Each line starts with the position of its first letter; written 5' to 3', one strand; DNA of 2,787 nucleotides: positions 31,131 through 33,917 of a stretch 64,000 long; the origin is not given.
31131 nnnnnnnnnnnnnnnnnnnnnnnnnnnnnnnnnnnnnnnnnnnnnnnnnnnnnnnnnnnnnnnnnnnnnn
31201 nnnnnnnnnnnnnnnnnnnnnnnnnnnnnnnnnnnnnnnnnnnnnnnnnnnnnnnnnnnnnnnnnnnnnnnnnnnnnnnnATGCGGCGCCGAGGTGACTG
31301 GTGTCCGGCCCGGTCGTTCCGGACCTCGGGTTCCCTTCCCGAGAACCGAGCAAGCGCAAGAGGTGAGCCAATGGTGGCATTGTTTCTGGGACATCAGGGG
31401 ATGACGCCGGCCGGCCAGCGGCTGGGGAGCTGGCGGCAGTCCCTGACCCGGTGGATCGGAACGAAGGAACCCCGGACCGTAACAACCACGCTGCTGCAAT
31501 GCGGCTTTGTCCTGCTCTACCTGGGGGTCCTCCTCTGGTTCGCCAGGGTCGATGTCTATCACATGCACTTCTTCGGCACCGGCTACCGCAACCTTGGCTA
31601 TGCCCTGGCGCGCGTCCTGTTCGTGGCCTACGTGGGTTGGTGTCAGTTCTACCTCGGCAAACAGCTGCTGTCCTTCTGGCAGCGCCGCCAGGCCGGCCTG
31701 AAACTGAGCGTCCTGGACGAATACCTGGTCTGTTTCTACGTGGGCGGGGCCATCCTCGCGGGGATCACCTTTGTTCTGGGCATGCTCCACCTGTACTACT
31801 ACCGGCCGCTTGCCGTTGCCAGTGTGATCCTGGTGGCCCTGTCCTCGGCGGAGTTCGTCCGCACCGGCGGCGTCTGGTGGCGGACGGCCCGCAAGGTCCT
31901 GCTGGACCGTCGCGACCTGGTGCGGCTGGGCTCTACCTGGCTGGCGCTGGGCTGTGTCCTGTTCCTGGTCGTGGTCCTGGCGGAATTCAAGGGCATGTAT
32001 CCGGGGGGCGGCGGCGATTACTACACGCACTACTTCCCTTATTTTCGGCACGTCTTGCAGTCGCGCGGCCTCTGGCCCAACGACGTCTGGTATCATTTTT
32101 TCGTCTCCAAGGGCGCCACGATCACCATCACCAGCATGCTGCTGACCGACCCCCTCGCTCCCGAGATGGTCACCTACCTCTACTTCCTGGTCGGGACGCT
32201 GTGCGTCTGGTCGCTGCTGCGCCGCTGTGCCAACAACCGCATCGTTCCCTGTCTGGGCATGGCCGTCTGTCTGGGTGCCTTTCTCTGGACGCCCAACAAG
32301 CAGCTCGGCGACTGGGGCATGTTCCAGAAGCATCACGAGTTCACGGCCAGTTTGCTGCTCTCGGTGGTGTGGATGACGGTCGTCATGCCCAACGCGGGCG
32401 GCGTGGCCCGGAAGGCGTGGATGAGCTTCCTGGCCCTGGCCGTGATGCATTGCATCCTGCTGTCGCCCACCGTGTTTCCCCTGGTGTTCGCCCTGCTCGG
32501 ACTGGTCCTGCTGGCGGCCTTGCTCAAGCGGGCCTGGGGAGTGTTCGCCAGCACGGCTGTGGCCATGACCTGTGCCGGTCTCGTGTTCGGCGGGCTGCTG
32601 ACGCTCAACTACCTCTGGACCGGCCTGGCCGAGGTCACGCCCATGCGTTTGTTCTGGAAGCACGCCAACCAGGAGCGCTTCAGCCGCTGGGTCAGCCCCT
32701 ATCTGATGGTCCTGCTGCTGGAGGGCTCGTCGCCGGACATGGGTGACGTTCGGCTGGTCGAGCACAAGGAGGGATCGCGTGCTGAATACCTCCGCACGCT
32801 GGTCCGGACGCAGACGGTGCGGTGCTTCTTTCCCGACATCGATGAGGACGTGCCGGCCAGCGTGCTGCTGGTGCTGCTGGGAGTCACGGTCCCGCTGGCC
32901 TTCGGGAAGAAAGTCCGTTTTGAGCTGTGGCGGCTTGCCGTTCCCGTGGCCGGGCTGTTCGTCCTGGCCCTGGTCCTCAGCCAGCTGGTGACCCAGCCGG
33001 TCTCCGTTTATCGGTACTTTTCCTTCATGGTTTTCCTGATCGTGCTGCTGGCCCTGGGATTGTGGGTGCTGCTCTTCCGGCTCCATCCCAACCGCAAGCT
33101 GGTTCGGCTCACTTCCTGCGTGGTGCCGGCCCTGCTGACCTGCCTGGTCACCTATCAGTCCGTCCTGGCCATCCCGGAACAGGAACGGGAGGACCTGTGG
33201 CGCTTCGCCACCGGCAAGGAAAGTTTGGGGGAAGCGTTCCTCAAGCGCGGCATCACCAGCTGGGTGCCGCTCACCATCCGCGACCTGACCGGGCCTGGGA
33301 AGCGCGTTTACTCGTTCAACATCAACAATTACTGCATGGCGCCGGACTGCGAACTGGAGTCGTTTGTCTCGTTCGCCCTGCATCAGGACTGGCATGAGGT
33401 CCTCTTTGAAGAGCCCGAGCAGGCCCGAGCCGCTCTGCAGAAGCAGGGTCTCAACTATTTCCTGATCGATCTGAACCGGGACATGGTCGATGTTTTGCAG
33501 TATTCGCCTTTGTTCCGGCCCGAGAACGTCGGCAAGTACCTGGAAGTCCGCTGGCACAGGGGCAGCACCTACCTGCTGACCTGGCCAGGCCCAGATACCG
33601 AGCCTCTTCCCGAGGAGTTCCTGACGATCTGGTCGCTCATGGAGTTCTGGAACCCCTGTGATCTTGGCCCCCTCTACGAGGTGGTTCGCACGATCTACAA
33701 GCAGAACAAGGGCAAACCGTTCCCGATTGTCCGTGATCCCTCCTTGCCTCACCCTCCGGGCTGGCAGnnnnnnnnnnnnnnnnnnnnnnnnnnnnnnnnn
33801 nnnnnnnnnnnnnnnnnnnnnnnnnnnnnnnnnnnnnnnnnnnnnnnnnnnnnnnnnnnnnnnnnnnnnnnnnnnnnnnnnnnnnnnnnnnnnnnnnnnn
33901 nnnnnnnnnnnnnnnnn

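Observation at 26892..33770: Two giant polytopic paralogs bracketing a GT-C (ArnT/PMT-like) glycosyltransferase: candidate membrane glycosylation module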

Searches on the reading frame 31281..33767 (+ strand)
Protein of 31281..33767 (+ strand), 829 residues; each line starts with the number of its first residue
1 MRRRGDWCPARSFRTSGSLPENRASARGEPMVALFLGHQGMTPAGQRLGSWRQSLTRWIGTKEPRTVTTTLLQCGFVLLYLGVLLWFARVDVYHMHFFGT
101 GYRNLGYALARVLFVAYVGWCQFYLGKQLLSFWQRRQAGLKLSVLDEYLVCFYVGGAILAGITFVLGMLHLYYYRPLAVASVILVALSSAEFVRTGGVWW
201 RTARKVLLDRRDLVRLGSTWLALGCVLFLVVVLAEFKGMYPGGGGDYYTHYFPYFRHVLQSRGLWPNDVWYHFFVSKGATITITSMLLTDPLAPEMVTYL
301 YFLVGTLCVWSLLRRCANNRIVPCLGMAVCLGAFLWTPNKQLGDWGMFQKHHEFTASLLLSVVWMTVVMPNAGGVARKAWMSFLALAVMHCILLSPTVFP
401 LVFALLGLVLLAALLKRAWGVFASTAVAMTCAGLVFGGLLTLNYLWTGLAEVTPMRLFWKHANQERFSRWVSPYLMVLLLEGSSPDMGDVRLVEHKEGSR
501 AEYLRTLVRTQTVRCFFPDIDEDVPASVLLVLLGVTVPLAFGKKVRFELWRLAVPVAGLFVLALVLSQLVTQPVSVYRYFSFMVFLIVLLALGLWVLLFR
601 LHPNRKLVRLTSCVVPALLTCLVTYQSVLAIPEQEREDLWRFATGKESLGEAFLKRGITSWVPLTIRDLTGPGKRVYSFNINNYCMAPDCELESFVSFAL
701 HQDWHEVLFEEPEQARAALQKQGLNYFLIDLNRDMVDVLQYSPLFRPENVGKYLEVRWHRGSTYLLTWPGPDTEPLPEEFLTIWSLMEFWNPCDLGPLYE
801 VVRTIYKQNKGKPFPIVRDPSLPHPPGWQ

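Call 6: search_protein_families(library=pfam, proteins=[window:31281-33767:+], max_evalue=1)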
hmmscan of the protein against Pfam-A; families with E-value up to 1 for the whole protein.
window:31281-33767:+ (829 aa): 0 families

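Call 7: search_protein_families(library=ncbifam, proteins=[window:31281-33767:+], max_evalue=1)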
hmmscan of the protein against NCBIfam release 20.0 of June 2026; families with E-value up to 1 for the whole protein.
window:31281-33767:+ (829 aa): 0 families

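Call 9: find_homologous_proteins(query=window:31281-33767:+)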
Query window:31281-33767:+ (829 aa): 226 proteins with E <= 0.001 among 8000 candidates; the best 120 are listed.
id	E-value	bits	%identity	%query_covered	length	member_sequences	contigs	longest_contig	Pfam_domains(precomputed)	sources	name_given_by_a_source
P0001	0.0e+0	1856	100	96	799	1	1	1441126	-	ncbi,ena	-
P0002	1.2e-214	733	53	81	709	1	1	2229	-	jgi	jgi:hypothetical protein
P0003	4.7e-211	721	47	92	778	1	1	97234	-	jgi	jgi:hypothetical protein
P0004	2.8e-210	719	45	92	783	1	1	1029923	-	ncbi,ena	-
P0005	4.3e-210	718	47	91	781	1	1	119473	-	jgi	jgi:hypothetical protein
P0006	2.7e-209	715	46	92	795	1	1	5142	-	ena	-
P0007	7.0e-206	704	46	91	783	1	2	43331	-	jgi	-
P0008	6.5e-205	701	45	91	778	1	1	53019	-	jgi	jgi:hypothetical protein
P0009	3.2e-183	629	42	91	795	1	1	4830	-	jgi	-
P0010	9.0e-181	621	43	91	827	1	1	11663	-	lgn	-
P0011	2.6e-163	563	40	91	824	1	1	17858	-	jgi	jgi:hypothetical protein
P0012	8.6e-161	555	40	91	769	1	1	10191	-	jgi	jgi:hypothetical protein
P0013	1.4e-139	485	37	90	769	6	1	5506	-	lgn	-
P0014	1.2e-137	478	36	93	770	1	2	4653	-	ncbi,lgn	-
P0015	2.8e-106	375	31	93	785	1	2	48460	-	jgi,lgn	-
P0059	3.7e-81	291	31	88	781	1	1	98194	-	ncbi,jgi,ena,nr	ncbi:MAG TPA: hypothetical protein VK749_08085 [Xanthobacteraceae bacterium]|nr:hypothetical protein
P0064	1.0e-80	290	30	88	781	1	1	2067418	-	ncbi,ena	-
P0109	8.4e-78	280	28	85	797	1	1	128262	-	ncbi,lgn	-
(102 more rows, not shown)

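Call 10: find_encoding_contigs(protein=P0001, flank=10000, max_places=3)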
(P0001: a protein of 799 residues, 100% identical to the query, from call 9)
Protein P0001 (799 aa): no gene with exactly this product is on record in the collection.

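Call 11: list_cluster_members(proteins=[P0001, P0004, P0059])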
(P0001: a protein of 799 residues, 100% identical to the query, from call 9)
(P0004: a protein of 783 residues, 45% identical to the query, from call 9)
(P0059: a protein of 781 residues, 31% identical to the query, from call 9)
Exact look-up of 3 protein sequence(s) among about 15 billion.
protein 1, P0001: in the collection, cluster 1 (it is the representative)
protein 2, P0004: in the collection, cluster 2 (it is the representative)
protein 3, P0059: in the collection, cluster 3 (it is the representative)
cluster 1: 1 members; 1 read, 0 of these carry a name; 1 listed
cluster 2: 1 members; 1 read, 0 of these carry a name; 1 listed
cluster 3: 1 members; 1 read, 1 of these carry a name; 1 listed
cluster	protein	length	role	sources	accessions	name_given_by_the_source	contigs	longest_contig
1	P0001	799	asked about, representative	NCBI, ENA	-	-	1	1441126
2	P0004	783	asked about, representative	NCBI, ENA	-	-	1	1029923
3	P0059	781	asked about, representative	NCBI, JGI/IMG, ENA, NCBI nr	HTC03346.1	MAG TPA: hypothetical protein VK749_08085 [Xanthobacteraceae bacterium] | hypothetical protein [Xanthobacteraceae bacterium]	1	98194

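Call 19: find_related_loci(query=A2, collection=genome_contigs, flank=10000)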
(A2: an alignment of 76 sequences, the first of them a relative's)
Query A2 (799 aa) in genome_contigs; peptide patterns used: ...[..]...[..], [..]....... (x = any residue, [..] = any of these).
50 stretches matched a pattern; 42 encode a relative of the query (tblastn E <= 1e-3); 40 distinct loci.
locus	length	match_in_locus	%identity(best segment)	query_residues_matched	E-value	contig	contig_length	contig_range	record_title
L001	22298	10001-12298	45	40-799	0e+0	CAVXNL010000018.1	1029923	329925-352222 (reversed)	MAG: uncultured Planctomycetaceae bacterium isolate MFD00731.bin.2.216 genome assembly, contig: contig_82373, whole geno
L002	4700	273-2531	36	46-799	1e-144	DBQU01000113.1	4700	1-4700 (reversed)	MAG TPA_asm: Deltaproteobacteria bacterium UBA1386 UBA1386_contig_49993, whole genome shotgun sequence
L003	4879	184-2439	35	46-799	1e-134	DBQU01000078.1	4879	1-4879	MAG TPA_asm: Deltaproteobacteria bacterium UBA1386 UBA1386_contig_54285, whole genome shotgun sequence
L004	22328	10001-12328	32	23-785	2e-90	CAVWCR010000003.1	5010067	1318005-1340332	MAG: uncultured Alphaproteobacteria bacterium isolate MFD04944.bin.1.54 genome assembly, contig: contig_28086, whole gen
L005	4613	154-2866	31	23-799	3e-84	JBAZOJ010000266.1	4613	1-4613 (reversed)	MAG: Candidatus Brocadiia bacterium isolate SO_2017_LW4_91 scaffold_37147_c1_LW137-91_2017, whole genome shotgun sequenc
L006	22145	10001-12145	30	34-752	1e-80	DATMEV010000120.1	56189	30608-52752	MAG TPA_asm: Pseudolabrys sp. isolate SMAG_U13445 k141_195693, whole genome shotgun sequence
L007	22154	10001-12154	31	46-751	1e-79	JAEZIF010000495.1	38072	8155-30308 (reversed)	MAG: Proteobacteria bacterium isolate OH_CDB_172 k127_753493, whole genome shotgun sequence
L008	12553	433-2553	30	32-754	6e-78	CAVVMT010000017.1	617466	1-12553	MAG: Candidatus Eremiobacteraeota bacterium isolate MFD01223.bin.2.32 genome assembly, contig: contig_43257, whole genom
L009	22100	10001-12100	28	50-755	1e-77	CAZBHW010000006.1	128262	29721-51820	MAG TPA_asm: uncultured Coxiellaceae bacterium isolate binchicken_co168_365 genome assembly, contig: NODE_140_length_128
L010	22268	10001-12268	26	39-751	1e-71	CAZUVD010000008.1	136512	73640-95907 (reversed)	MAG TPA_asm: uncultured Coxiellaceae bacterium isolate SRP286056_co2_302 genome assembly, contig: NODE_97_length_136512_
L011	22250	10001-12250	30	45-785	3e-71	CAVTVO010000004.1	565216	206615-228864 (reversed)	MAG: uncultured Alphaproteobacteria bacterium isolate MFD04944.bin.2.44 genome assembly, contig: contig_17475, whole gen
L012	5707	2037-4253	29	19-754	5e-70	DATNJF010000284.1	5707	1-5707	MAG TPA_asm: Stellaceae bacterium isolate SMAG_U11392 k141_298694, whole genome shotgun sequence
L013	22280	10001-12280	31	14-754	2e-69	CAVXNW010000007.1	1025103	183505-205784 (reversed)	MAG: uncultured Alphaproteobacteria bacterium isolate MFD01872.bin.1.12 genome assembly, contig: contig_43750, whole gen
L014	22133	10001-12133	29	50-755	1e-67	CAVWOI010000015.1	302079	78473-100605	MAG: uncultured Alphaproteobacteria bacterium isolate MFD00964.bin.3.426 genome assembly, contig: contig_26270, whole ge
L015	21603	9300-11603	28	14-755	4e-67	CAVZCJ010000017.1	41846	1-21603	MAG: uncultured Alphaproteobacteria bacterium isolate MFD00991.bin.2.2 genome assembly, contig: contig_38574, whole geno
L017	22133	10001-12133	28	49-755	5e-65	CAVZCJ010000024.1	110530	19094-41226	MAG: uncultured Alphaproteobacteria bacterium isolate MFD00991.bin.2.2 genome assembly, contig: contig_80414, whole geno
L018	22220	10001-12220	30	22-755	3e-64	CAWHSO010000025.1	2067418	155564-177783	MAG: uncultured Alphaproteobacteria bacterium isolate MFD03399.bin.2.59 genome assembly, contig: contig_4875, whole geno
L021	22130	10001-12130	29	50-755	1e-61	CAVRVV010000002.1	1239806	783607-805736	MAG: uncultured Alphaproteobacteria bacterium isolate MFD05513.bin.1.261 genome assembly, contig: contig_10319, whole ge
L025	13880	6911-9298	28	36-755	3e-46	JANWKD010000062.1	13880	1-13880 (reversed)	MAG: Candidatus Babeliales bacterium isolate CRAIB_MAG84 c_000000087461, whole genome shotgun sequence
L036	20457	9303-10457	29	50-440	4e-32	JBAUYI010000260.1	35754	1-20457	MAG: Xanthobacteraceae bacterium isolate MFD10067_ilm_asm_bin34 k127_528532, whole genome shotgun sequence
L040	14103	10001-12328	28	46-782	6e-37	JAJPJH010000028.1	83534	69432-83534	MAG: Gammaproteobacteria bacterium isolate Centralia_MAG_445 k107_8376729, whole genome shotgun sequence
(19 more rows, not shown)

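Call 22: find_encoding_contigs(protein=P0004, flank=10000, max_places=2)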
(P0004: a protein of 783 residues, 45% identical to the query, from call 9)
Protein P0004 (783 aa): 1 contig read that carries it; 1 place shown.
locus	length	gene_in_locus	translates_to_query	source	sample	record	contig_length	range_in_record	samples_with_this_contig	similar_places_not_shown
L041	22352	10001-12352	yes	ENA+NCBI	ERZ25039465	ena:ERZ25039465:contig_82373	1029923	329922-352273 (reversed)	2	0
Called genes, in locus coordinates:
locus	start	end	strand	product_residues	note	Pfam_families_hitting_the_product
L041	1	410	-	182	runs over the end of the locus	-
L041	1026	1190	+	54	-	-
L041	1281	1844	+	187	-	PF04542:Sigma70_r2, PF08281:Sigma70_r4_2, PF04545:Sigma70_r4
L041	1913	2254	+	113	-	PF13490:zf-HC2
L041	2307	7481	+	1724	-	PF01835:MG2 (faint), PF00207:A2M, PF07678:TED_complement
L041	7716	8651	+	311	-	PF02668:TauD, PF08943:CsiD (faint)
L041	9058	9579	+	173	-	PF00535:Glycos_transf_2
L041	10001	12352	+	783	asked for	-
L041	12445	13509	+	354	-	PF08240:ADH_N, PF16912:Glu_dehyd_C (weak), PF00107:ADH_zinc_N, PF13602:ADH_zinc_N_2 (weak)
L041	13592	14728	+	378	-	PF13439:Glyco_transf_4, PF20706:GT4-conflict (weak), PF00534:Glycos_transf_1, PF13692:Glyco_trans_1_4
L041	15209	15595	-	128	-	-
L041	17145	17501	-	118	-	PF23500:DUF7133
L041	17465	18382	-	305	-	-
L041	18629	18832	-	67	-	PF06283:ThuA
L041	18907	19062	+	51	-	-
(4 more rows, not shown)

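Call 23: find_encoding_contigs(protein=P0003, flank=10000, max_places=2)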
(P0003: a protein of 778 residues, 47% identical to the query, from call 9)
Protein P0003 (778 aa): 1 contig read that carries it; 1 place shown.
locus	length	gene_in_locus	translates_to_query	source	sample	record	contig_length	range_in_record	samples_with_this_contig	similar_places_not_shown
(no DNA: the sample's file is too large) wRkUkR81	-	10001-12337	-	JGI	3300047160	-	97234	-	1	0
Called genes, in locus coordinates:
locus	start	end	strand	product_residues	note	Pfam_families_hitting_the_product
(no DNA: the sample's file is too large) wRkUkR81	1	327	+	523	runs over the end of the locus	PF01467:CTP_transf_like, PF00294:PfkB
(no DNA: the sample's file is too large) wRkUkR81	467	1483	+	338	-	PF01073:3Beta_HSD, PF01370:Epimerase, PF04321:RmlD_sub_bind, PF05368:NmrA, PF07993:NAD_binding_4 (faint), PF13460:NAD_binding_10, PF16363:GDP_Man_Dehyd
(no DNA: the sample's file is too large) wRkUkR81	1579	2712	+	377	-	PF00535:Glycos_transf_2, PF10111:Glyco_tranf_2_2 (weak), PF13641:Glyco_tranf_2_3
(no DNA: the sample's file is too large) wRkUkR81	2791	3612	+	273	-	PF00456:Transketolase_N, PF13292:DXP_synthase_N (weak), PF00676:E1_dh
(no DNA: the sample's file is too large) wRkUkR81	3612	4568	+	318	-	PF02779:Transket_pyr, PF02780:Transketolase_C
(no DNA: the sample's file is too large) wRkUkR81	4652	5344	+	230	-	PF00891:Methyltransf_2 (weak), PF05175:MTS (weak), PF13489:Methyltransf_23, PF13847:Methyltransf_31, PF08241:Methyltransf_11, PF08242:Methyltransf_12, PF13649:Methyltransf_25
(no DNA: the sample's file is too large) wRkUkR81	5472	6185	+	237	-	PF08241:Methyltransf_11, PF08242:Methyltransf_12, PF13649:Methyltransf_25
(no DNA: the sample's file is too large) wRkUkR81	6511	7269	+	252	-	PF05721:PhyH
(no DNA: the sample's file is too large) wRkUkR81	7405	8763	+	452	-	-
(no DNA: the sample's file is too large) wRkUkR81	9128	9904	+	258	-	PF00535:Glycos_transf_2, PF13641:Glyco_tranf_2_3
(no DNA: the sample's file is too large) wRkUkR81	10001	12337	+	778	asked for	-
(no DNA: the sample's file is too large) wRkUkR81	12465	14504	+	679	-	PF01757:Acyl_transf_3, PF13428:TPR_14 (faint), PF13424:TPR_12 (faint), PF00515:TPR_1 (faint), PF13432:TPR_16 (weak), PF14559:TPR_19 (weak), PF13371:TPR_9 (weak), PF13414:TPR_11 (weak), +4 more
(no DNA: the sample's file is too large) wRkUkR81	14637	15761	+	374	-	PF03706:LPG_synthase_TM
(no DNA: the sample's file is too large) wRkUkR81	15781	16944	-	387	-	PF13489:Methyltransf_23, PF08241:Methyltransf_11, PF08242:Methyltransf_12, PF13649:Methyltransf_25 (weak), PF13847:Methyltransf_31 (faint)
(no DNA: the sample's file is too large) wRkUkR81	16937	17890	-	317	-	PF01370:Epimerase, PF04321:RmlD_sub_bind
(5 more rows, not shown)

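Call 25: find_encoding_contigs(protein=P0064, flank=10000, max_places=2)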
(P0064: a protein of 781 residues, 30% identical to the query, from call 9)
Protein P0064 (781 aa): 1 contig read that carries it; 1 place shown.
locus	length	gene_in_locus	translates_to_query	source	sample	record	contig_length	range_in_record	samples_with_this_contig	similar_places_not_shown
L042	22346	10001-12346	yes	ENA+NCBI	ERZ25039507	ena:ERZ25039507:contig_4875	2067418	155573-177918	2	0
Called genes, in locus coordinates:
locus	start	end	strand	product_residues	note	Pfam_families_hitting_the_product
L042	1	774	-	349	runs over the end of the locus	PF08240:ADH_N, PF16912:Glu_dehyd_C (weak), PF00107:ADH_zinc_N, PF13602:ADH_zinc_N_2 (weak)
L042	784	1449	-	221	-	PF13489:Methyltransf_23 (weak), PF13847:Methyltransf_31, PF08241:Methyltransf_11, PF08242:Methyltransf_12, PF13649:Methyltransf_25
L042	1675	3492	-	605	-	-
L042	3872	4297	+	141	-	-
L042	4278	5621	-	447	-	PF01757:Acyl_transf_3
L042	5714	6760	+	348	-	PF03706:LPG_synthase_TM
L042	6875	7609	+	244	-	PF08003:Methyltransf_9 (weak), PF13489:Methyltransf_23, PF05175:MTS (faint), PF07021:MetW (weak), PF08241:Methyltransf_11, PF08242:Methyltransf_12, PF13649:Methyltransf_25, PF13847:Methyltransf_31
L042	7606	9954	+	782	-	-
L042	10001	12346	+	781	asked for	-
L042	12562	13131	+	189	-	PF13578:Methyltransf_24, PF05711:TylF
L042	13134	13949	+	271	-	PF00535:Glycos_transf_2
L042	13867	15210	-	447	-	PF05050:Methyltransf_21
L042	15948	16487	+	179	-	PF00534:Glycos_transf_1, PF13524:Glyco_trans_1_2, PF13692:Glyco_trans_1_4, PF20706:GT4-conflict (weak)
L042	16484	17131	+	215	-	PF00702:Hydrolase (weak), PF13242:Hydrolase_like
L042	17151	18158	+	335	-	PF00106:adh_short (weak), PF01073:3Beta_HSD, PF01370:Epimerase, PF02719:Polysacc_synt_2, PF04321:RmlD_sub_bind, PF07993:NAD_binding_4 (faint), PF16363:GDP_Man_Dehyd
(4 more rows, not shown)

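Call 26: find_encoding_contigs(protein=P0109, flank=10000, max_places=2)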
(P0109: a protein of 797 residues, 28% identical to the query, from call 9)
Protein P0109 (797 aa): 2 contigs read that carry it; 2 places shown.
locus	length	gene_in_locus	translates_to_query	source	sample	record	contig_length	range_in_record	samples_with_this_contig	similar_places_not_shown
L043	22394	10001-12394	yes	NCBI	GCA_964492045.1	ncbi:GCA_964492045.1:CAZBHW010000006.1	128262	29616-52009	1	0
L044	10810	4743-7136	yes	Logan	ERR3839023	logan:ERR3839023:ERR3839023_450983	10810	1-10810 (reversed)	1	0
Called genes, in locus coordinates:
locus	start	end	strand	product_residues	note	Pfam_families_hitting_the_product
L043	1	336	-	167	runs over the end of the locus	PF00080:Sod_Cu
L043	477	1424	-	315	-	PF17645:Amdase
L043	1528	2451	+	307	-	-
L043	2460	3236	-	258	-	PF01435:Peptidase_M48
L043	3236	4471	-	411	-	PF01906:YbjQ_1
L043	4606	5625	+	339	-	PF03706:LPG_synthase_TM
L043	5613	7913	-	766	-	-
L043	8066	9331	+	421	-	PF01757:Acyl_transf_3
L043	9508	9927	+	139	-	-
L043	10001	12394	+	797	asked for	-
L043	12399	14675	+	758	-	-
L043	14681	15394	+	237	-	PF13578:Methyltransf_24, PF05711:TylF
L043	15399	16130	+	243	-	PF13489:Methyltransf_23, PF05175:MTS (weak), PF07021:MetW (weak), PF13847:Methyltransf_31, PF08241:Methyltransf_11, PF08242:Methyltransf_12, PF13649:Methyltransf_25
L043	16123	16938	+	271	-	PF00535:Glycos_transf_2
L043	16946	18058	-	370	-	PF16156:DUF4864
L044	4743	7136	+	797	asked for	-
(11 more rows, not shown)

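Call 28: predict_structure(alignment_id=A2)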
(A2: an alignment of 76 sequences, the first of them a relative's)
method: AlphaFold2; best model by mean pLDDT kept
length: 799 residues; sequences in the alignment: 76
mean_pLDDT: 88.3   pTM: 0.91
mean pLDDT of the five models: 88.3, 87.9, 86.6, 86.3, 85.5
residues with pLDDT >= 90: 482; 70-90: 248; 50-70: 56; < 50: 13
segments of 3 or more residues with pLDDT < 50: 1-9
pLDDT, mean of each block of 10 residues (from residue 1): 43 65 71 82 97 96 93 93 98 98 94 96 98 94 96 98 95 86 89 97 93 73 86 74 63 95 94 98 91 96 84 74 94 96 95 98 92 96 95 98 95 90 77 89 86 75 79 86 85 77 87 81 93 89 72 91 89 84 91 95 93 94 89 93 91 84 68 90 96 93 87 95 98 97 97 82 84 95 90 75
secondary structure, 60 per line:
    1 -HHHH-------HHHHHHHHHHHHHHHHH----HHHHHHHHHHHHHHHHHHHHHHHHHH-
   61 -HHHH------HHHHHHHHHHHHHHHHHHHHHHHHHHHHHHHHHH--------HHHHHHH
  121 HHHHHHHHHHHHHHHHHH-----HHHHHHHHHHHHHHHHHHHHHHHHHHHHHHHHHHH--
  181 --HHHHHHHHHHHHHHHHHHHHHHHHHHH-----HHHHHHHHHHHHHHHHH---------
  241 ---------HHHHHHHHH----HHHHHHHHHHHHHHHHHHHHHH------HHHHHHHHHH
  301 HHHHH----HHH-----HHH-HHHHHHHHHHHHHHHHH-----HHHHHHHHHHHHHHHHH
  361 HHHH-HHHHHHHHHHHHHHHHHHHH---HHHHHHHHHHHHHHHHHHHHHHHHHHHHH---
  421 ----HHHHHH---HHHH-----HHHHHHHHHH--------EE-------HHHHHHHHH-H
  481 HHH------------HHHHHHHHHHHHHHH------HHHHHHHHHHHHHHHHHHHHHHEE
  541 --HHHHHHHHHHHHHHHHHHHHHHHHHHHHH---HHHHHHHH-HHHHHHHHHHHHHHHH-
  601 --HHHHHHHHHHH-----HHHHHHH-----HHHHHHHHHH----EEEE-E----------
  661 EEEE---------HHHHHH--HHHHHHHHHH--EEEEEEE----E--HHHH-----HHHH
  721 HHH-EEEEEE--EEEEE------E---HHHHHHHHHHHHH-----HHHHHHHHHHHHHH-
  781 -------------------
elements in order (helices of 4 or more, strands of 3 or more residues): H2-5 H13-29 H34-59 H62-65 H72-105 H114-138 H144-178 H183-209 H215-231 H250-258 H263-284 H291-305 H322-338 H344-364 H366-385 H389-417 H425-430 H434-437 H443-452 H470-478 H480-483 H496-510 H517-538 H543-571 H575-582 H584-599 H603-613 H619-625 H631-640 E645-648 E661-664 H674-679 H682-691 E694-700 H708-711 H717-723 E725-730 E733-737 H748-760 H766-779
